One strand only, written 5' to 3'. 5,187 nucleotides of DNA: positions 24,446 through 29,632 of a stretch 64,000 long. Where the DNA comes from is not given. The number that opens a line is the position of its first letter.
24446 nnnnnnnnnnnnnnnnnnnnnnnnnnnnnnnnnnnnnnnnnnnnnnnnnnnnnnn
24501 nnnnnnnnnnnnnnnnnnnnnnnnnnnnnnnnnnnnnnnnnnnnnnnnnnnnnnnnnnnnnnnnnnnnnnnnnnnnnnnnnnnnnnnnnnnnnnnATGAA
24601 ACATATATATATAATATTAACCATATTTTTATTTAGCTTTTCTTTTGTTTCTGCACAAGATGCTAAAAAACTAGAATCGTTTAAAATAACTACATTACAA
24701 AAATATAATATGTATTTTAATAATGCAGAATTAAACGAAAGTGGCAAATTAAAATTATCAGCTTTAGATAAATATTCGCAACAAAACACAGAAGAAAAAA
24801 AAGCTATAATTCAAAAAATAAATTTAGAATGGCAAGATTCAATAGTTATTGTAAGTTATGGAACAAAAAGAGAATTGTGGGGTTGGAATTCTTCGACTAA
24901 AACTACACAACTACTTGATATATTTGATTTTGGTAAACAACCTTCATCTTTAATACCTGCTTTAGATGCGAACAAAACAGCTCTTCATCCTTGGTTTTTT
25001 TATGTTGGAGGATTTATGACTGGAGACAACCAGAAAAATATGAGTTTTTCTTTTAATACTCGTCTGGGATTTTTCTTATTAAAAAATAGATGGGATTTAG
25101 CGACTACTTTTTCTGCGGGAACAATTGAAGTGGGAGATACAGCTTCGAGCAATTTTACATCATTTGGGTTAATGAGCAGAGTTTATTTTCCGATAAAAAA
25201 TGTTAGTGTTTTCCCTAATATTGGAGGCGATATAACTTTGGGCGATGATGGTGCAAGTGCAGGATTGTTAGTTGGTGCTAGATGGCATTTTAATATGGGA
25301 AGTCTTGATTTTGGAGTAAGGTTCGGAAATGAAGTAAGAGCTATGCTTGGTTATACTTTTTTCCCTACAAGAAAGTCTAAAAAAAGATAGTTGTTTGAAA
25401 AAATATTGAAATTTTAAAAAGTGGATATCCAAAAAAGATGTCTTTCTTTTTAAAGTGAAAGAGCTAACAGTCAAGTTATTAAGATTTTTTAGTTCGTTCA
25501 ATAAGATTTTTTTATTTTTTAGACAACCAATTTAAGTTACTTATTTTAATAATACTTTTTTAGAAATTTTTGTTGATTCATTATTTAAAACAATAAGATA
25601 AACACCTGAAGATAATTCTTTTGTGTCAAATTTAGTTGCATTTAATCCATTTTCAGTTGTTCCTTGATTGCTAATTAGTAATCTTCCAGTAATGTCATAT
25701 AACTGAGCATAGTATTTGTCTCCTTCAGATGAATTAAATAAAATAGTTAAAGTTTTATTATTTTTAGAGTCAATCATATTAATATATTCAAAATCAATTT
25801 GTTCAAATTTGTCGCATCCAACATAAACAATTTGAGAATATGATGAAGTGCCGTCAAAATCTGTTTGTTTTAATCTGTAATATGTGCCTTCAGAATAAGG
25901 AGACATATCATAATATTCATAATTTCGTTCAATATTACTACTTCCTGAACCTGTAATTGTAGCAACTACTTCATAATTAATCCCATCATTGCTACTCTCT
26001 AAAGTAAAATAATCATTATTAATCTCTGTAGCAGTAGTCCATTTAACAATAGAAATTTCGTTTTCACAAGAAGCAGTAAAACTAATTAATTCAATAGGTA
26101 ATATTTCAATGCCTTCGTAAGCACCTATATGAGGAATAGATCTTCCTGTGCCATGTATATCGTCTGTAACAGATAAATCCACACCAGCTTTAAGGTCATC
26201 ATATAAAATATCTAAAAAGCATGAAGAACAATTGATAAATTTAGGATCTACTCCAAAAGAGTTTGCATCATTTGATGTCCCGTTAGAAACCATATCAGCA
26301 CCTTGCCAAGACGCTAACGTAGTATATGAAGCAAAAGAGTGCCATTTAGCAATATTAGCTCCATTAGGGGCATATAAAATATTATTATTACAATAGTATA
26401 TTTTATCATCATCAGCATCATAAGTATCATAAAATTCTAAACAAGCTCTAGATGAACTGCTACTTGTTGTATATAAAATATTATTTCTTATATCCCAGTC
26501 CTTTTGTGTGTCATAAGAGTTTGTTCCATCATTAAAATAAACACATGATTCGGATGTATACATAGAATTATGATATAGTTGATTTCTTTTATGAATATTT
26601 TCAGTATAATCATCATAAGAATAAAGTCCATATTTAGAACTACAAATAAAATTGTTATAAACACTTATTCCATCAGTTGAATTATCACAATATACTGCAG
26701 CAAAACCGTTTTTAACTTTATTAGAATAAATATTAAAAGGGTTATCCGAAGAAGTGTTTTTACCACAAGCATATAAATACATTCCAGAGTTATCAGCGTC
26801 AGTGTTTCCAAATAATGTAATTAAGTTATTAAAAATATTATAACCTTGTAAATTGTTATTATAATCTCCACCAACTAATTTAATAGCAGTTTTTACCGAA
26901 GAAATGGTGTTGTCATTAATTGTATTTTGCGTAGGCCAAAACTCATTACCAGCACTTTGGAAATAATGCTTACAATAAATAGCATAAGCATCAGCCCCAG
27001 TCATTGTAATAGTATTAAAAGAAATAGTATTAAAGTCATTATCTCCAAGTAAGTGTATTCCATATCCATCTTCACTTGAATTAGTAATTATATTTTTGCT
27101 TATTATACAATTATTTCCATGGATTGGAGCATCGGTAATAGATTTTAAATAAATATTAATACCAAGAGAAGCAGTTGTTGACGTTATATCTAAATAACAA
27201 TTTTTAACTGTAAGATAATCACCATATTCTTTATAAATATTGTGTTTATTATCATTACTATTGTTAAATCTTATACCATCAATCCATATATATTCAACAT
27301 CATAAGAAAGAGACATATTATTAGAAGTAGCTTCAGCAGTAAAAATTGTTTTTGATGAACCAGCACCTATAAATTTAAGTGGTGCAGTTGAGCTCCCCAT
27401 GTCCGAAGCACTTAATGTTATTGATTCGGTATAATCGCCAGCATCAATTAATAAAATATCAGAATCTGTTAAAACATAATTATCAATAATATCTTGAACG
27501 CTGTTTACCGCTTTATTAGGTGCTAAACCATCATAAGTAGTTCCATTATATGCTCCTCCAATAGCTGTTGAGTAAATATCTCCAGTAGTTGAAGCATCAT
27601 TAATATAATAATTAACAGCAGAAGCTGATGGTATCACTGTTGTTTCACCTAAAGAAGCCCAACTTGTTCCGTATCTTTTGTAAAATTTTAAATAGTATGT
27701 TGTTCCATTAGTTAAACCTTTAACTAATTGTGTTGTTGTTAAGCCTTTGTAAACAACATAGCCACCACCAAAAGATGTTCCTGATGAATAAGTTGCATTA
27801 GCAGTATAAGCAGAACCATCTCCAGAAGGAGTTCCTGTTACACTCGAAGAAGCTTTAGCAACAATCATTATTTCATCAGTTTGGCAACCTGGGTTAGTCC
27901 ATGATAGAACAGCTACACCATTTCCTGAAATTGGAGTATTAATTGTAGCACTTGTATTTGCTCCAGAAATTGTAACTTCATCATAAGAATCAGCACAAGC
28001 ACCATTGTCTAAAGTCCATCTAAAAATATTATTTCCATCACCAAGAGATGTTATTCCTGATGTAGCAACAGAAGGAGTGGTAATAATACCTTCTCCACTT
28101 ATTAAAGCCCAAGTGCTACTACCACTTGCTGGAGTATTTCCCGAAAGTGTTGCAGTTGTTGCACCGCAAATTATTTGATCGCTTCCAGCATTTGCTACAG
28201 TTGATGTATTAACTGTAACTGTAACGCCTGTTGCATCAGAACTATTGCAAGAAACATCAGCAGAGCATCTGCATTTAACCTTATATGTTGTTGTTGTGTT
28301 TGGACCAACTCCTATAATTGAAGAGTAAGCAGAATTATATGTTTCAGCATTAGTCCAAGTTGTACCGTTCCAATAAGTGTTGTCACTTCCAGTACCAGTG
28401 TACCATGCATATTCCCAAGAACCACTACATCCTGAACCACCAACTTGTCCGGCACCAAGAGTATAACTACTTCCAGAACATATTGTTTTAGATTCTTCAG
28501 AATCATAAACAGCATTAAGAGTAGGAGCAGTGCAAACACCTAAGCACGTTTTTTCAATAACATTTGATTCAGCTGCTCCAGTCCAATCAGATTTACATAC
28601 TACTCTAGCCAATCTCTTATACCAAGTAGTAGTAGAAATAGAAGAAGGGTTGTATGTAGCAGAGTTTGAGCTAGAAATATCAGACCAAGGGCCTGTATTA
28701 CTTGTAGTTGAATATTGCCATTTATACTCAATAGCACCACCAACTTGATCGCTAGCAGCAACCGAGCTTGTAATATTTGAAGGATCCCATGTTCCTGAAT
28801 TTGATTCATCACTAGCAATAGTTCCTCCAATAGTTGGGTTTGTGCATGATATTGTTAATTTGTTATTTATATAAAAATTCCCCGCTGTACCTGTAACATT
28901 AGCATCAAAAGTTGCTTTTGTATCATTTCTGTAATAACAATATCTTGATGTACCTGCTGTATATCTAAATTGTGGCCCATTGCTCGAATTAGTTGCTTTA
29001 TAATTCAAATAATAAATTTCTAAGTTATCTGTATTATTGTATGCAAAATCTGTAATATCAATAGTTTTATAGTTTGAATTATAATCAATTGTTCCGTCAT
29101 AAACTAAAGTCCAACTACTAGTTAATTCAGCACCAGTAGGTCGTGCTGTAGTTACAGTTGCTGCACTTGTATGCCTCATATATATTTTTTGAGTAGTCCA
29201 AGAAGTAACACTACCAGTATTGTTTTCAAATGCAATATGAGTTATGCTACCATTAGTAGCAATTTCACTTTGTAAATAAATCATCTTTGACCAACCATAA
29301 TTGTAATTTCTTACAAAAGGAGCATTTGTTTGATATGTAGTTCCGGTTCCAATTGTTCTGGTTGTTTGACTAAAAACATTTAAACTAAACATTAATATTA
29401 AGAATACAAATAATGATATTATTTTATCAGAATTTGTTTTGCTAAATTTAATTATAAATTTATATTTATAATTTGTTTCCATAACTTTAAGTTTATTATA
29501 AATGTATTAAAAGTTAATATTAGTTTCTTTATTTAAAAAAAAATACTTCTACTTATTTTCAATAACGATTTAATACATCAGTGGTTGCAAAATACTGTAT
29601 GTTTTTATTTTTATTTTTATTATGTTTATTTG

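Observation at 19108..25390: Five-gene operon of uncharacterised exported proteins: candidate novel envelope or secretion system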

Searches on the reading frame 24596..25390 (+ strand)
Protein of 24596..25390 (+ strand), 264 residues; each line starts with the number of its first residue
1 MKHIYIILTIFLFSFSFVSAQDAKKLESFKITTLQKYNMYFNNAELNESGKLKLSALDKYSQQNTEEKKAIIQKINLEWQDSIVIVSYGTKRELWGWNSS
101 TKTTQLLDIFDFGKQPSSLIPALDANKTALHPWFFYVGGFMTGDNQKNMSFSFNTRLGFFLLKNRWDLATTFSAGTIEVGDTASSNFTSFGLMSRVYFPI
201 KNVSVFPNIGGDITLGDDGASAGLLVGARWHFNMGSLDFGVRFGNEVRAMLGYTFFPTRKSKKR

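Call 3: search_protein_families(library=pfam, proteins=[window:24596-25390:+], max_evalue=1)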
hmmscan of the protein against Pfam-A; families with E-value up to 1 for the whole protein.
window:24596-25390:+ (264 aa): 0 families

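Call 4: search_protein_families(library=ncbifam, proteins=[window:24596-25390:+], max_evalue=1)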
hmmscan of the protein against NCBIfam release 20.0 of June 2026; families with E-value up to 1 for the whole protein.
window:24596-25390:+ (264 aa): 0 families

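Call 5: search_protein_families(library=padloc, proteins=[window:24596-25390:+], max_evalue=1)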
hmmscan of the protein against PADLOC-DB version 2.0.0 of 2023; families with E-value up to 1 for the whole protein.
window:24596-25390:+ (264 aa): 0 families

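Call 6: search_protein_families(library=phrogs, proteins=[window:24596-25390:+], max_evalue=1)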
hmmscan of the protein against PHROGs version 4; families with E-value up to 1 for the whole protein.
window:24596-25390:+ (264 aa): 2 families
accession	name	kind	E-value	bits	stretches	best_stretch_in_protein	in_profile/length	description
phrog_8821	-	lysis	0.055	14.6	1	6-74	16-76/130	Rz-like spanin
phrog_25485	-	unknown function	0.16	13.1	0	22-69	22-67/89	-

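Call 20: search_solved_structures(query=window:24596-25390:+, max_evalue=10)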
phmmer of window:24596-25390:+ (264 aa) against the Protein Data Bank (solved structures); distinct sequences matched with E-value up to 10: 0.

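Call 45: search_solved_structures(query=A5, max_evalue=10)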
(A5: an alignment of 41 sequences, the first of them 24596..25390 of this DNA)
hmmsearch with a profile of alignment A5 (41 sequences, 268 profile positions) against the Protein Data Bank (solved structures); distinct sequences matched with E-value up to 10: 0.

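Call 49: search_protein_families(library=pfam, alignment_id=A5, max_evalue=0.01)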
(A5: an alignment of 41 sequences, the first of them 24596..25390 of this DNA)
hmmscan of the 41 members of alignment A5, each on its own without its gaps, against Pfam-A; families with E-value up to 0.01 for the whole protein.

A. member 1, window:24596-25390:+ (264 aa): 0 families

B. families by the number of members that match (of 41 scanned): 3 families
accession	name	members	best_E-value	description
PF13505.12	OMP_b-brl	3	3e-06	Outer membrane protein beta-barrel domain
PF09411.16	PagL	1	0.00021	Lipid A 3-O-deacylase (PagL)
PF11751.14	PorP_SprF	1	0.0032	Type IX secretion system membrane protein PorP/SprF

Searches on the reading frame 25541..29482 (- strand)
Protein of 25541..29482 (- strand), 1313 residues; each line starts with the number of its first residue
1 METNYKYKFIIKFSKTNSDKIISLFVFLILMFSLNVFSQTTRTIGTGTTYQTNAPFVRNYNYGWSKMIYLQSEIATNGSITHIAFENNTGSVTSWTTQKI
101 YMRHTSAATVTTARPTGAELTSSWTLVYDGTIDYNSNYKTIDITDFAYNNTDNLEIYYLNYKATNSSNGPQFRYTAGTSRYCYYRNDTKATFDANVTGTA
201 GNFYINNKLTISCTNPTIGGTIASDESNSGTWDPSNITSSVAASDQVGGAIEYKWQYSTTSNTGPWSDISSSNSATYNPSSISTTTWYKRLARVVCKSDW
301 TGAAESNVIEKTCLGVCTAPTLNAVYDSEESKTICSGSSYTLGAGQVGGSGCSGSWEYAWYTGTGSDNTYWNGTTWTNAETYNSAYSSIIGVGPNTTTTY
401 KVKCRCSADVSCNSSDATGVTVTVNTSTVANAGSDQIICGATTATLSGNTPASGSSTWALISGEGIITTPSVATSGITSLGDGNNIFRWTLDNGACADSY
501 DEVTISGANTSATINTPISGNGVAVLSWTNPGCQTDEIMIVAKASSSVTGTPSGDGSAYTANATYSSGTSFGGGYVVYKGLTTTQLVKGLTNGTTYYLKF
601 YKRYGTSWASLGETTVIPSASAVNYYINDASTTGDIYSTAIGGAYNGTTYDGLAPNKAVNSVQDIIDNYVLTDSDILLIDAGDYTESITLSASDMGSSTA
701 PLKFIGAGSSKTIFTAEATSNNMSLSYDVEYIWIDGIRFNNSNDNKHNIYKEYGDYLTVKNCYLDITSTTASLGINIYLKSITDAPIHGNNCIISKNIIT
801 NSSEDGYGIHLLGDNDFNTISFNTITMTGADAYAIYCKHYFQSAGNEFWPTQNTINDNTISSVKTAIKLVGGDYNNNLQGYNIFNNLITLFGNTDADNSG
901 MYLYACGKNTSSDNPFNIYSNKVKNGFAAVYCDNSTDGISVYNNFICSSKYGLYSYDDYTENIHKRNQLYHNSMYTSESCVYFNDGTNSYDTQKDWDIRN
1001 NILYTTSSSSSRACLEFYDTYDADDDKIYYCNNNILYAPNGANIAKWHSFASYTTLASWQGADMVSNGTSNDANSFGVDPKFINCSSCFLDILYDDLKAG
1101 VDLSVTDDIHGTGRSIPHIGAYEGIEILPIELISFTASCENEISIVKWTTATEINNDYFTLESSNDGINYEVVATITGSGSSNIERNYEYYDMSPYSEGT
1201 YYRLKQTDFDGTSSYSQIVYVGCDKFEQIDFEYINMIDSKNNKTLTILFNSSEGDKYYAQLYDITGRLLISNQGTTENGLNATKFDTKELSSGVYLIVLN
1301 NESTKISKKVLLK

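Call 3: search_protein_families(library=pfam, proteins=[window:25541-29482:-], max_evalue=1)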
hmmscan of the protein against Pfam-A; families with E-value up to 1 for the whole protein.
window:25541-29482:- (1313 aa): 1 family
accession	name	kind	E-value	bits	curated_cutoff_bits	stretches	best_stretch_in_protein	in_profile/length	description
PF18962.6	Por_Secre_tail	-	1.1e-08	35.6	27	1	1242-1310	7-73/75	Secretion system C-terminal sorting domain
